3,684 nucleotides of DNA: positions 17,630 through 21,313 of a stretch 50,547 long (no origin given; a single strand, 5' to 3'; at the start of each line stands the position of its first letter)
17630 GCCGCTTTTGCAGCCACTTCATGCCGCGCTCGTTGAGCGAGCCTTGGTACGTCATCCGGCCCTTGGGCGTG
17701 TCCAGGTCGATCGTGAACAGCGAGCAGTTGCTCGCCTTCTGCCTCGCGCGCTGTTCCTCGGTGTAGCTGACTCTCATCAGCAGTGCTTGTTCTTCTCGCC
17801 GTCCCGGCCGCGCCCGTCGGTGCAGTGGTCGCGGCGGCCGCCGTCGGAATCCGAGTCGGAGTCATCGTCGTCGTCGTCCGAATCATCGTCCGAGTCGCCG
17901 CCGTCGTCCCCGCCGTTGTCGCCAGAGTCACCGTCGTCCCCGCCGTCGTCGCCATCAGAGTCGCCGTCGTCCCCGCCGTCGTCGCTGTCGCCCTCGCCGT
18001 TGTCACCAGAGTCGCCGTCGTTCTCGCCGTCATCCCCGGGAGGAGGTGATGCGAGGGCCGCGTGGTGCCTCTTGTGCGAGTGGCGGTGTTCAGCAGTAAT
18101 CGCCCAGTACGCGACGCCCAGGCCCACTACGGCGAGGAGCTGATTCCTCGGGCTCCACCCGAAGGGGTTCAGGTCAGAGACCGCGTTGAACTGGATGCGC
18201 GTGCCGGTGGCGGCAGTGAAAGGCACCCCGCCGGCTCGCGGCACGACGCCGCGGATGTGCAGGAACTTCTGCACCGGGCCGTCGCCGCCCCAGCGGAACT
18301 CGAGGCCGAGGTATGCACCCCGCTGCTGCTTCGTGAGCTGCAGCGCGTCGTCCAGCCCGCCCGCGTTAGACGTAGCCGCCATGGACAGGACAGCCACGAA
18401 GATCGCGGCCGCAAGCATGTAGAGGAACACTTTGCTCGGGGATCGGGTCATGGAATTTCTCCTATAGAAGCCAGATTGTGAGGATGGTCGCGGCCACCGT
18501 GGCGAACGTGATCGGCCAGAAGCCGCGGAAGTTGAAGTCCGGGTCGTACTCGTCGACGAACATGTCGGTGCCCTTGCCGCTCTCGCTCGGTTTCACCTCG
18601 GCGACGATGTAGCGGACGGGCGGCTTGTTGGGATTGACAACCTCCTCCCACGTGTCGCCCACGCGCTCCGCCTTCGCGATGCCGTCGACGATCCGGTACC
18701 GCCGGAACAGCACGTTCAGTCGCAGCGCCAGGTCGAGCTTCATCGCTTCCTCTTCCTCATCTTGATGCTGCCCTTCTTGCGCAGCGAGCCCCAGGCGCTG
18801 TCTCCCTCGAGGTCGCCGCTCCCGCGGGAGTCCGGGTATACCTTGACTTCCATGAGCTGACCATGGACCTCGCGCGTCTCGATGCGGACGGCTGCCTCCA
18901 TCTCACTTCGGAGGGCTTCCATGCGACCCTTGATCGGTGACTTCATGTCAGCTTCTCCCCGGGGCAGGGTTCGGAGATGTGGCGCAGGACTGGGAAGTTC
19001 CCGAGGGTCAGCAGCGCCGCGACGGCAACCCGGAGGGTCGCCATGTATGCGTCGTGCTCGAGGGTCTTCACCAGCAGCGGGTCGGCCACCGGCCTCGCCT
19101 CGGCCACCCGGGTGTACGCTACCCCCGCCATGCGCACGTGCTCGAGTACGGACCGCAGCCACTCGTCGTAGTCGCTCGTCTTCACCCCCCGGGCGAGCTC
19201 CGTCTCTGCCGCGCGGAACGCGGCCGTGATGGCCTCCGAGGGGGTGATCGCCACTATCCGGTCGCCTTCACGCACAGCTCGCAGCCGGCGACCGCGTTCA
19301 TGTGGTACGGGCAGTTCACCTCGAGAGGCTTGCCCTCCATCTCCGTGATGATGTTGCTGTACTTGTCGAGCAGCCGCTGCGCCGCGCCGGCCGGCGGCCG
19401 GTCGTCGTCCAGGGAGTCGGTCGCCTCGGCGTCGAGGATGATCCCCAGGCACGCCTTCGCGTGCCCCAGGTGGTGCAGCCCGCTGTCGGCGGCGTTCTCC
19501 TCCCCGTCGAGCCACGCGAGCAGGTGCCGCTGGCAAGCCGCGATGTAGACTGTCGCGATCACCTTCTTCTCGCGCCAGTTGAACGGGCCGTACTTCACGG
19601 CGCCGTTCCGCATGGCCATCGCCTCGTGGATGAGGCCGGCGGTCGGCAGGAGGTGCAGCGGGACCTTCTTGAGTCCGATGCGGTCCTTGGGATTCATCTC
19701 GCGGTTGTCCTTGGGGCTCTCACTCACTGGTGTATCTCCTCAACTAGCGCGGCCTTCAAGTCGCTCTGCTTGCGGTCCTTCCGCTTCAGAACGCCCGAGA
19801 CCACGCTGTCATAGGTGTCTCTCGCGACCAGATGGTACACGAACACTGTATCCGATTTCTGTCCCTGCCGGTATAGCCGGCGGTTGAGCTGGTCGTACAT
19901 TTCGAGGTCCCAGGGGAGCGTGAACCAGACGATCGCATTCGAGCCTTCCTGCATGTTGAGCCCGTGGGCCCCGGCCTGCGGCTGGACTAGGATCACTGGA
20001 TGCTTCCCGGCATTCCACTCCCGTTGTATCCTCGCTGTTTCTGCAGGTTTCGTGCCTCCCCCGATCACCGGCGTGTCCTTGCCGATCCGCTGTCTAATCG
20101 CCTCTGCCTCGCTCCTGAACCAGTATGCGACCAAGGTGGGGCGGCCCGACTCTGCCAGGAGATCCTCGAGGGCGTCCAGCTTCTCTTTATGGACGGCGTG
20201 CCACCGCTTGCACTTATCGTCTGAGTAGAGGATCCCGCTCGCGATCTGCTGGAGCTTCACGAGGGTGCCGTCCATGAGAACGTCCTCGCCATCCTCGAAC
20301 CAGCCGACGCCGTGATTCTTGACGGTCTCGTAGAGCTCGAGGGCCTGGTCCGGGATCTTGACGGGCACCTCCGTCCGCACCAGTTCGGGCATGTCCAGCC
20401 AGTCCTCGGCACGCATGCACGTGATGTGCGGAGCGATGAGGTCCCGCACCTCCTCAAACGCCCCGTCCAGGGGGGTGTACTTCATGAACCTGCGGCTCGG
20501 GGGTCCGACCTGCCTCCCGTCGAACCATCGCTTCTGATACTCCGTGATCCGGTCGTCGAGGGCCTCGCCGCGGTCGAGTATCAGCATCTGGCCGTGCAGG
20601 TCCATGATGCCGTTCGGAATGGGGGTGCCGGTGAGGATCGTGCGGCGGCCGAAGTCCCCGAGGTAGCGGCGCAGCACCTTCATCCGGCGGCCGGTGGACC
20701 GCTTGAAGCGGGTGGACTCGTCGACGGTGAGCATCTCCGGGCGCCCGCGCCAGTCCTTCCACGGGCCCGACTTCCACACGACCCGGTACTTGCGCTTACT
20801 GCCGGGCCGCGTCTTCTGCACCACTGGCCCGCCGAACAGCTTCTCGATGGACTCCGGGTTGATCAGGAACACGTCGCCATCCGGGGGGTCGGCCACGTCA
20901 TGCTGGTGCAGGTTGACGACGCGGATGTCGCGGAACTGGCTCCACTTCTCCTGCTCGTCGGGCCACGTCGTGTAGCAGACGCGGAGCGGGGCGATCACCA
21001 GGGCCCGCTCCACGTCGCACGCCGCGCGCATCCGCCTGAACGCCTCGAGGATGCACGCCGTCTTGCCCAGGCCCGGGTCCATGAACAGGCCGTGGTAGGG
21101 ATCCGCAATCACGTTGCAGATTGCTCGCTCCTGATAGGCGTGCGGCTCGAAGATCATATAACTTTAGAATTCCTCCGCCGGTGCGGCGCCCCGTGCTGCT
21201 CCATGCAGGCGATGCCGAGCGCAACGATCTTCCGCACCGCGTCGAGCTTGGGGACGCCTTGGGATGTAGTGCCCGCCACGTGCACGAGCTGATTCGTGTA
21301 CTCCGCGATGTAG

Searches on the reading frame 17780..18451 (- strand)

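Call 75: search_protein_families(library=pfam, proteins=[window:17780-18451:-], max_evalue=0.1)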
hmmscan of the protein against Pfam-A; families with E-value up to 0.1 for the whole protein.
window:17780-18451:- (224 aa): 1 family
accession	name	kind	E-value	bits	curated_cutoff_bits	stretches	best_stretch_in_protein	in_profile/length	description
PF13190.11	PDGLE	-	0.015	15.6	27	1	7-41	2-37/102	PDGLE domain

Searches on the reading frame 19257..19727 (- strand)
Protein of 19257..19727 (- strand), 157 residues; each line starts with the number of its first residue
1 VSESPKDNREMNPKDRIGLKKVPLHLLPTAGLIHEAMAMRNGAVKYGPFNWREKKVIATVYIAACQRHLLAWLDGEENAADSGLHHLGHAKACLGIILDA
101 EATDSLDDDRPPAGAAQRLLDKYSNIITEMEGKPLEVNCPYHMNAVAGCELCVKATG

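Call 99: search_protein_families(library=phrogs, proteins=[window:19257-19727:-], max_evalue=0.001)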
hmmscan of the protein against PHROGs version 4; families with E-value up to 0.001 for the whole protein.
window:19257-19727:- (157 aa): 9 families
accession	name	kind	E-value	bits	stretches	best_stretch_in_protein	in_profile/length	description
phrog_2252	-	lysis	3.8e-45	155.8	1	8-133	99-224/285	endolysin; inhibits RNA polymerase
phrog_801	-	DNA, RNA and nucleotide metabolism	6.3e-27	96.3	1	6-112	92-198/476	dATP / dGTP pyrophosphohydrolase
phrog_19680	-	unknown function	1.4e-14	55.6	1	21-103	97-182/188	-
phrog_5332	-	unknown function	3.2e-08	34.3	1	18-90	119-190/215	-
phrog_11257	-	unknown function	1.3e-07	32.8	1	22-130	21-128/200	-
phrog_5033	-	lysis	1.5e-06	29.3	1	36-90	103-157/178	endolysin; inhibits RNA polymerase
phrog_18716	-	unknown function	8.4e-06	27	1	24-78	26-79/114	-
phrog_37590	-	unknown function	1.8e-05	25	1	43-96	86-138/341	-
phrog_16254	-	unknown function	4.9e-05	23.9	1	20-91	25-99/377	-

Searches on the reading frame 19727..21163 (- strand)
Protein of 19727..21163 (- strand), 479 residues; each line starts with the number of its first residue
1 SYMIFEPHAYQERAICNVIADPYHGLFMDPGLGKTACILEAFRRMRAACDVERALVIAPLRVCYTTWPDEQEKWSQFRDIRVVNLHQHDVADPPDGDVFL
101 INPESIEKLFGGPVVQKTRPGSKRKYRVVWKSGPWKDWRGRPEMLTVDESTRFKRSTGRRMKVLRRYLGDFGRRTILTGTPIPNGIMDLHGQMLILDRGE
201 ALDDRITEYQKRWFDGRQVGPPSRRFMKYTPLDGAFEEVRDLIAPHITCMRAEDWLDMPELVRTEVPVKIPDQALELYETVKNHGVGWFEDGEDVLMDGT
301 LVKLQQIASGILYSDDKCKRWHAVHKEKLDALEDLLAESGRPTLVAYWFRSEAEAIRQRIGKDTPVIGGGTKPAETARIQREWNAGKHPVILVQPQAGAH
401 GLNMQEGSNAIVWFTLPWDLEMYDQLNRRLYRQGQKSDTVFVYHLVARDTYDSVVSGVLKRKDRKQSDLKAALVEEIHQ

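Call 15: search_protein_families(library=phrogs, proteins=[window:19727-21163:-], max_evalue=0.00001)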
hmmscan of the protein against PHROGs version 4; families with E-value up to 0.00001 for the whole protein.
window:19727-21163:- (479 aa): 6 families
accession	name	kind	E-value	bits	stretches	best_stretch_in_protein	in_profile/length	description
phrog_62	-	DNA, RNA and nucleotide metabolism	1.5e-121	408.2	1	3-472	693-1135/1881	DNA helicase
phrog_11354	-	unknown function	9.7e-28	97.2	1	377-476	13-111/116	-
phrog_23807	-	unknown function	1.2e-09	37.5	1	368-453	564-652/1053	-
phrog_1685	-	unknown function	1.8e-08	33.1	1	378-467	1458-1546/2278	-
phrog_11801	-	other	9.3e-08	30.7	1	374-464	1398-1487/2269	DNA methyltransferase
phrog_16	-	DNA, RNA and nucleotide metabolism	1.6e-07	30.9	1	3-191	269-430/986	DNA helicase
